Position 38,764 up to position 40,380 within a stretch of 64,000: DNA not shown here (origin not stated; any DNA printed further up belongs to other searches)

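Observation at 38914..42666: Three-gene operon: minimal hybrid histidine kinase plus two tandem paralogous, catalytically degenerate GGDEF-EAL-like proteins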

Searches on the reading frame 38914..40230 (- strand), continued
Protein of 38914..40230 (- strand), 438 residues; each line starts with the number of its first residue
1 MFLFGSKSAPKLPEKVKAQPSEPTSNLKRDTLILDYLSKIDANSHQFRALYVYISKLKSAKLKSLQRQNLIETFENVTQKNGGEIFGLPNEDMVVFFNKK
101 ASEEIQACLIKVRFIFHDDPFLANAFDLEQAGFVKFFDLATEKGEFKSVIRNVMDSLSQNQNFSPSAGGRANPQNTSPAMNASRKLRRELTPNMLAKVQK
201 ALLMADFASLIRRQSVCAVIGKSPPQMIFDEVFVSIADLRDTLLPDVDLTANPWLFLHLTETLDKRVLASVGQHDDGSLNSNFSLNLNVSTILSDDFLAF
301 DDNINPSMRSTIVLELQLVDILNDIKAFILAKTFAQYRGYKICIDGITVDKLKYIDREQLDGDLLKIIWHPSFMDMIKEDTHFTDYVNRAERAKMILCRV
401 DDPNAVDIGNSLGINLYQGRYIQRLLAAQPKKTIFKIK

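Call 64: find_encoding_contigs(protein=P0503, flank=6000, max_places=1)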
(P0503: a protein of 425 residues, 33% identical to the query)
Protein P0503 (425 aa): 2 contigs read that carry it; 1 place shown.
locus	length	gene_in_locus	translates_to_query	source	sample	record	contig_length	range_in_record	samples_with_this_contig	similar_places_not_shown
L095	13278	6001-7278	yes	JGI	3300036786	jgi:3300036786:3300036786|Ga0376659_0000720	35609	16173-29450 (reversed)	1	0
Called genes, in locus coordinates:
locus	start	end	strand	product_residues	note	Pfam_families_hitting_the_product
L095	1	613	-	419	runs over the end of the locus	PF02129:Peptidase_S15 (faint), PF12146:Hydrolase_4 (faint), PF00326:Peptidase_S9 (weak)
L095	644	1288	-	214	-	PF00300:His_Phos_1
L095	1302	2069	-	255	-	PF02654:CobS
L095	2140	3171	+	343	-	PF02277:DBI_PRT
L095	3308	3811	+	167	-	PF00903:Glyoxalase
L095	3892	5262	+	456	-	PF02518:HATPase_c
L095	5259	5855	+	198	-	PF00072:Response_reg, PF02954:HTH_8 (faint)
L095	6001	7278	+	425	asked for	PF00563:EAL (weak)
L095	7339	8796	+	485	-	PF00294:PfkB, PF08543:Phos_pyr_kin (weak), PF01467:CTP_transf_like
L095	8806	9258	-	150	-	PF06319:MmcB-like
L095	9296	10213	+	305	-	PF06472:ABC_membrane_2, PF05992:SbmA_BacA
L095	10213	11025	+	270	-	PF13191:AAA_16 (weak), PF00005:ABC_tran, PF13555:AAA_29 (weak), PF13304:AAA_21 (faint)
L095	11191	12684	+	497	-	PF01336:tRNA_anti-codon, PF00152:tRNA-synt_2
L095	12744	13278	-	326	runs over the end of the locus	PF04909:Amidohydro_2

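Call 65: find_encoding_contigs(protein=P0498, flank=6000, max_places=1)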
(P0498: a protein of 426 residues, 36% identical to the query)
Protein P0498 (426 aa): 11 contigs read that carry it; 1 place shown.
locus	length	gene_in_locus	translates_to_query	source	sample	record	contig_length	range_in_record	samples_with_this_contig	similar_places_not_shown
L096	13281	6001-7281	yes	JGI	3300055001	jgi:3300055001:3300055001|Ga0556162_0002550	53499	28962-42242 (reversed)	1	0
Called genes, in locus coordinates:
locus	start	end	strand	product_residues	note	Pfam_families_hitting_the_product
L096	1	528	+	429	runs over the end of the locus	PF00364:Biotin_lipoyl, PF25997:BSH_YhbJ (weak), PF02817:E3_binding, PF00198:2-oxoacid_dh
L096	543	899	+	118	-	-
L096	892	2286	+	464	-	PF01134:GIDA (weak), PF07992:Pyr_redox_2, PF13450:NAD_binding_8 (faint), PF13738:Pyr_redox_3, PF00070:Pyr_redox, PF02852:Pyr_redox_dim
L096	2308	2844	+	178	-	PF18306:LDcluster4, PF03641:Lysine_decarbox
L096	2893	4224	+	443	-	-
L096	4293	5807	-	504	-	PF01336:tRNA_anti-codon, PF00152:tRNA-synt_2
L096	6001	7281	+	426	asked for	-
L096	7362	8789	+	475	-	PF00224:PK, PF02887:PK_C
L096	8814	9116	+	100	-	-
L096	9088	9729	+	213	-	PF03588:Leu_Phe_trans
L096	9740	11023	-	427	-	PF00817:IMS, PF11799:IMS_C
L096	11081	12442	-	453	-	PF00206:Lyase_1, PF14698:ASL_C2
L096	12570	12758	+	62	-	-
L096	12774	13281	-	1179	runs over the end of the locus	PF17757:UvrB_inter, PF02559:CarD_TRCF_RID, PF00270:DEAD, PF04851:ResIII, PF00271:Helicase_C, PF03461:TRCF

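Call 90: search_protein_families(library=padloc, proteins=[window:38914-40230:-], max_evalue=0.01)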
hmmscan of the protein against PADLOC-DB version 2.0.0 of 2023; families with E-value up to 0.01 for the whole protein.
window:38914-40230:- (438 aa): 0 families
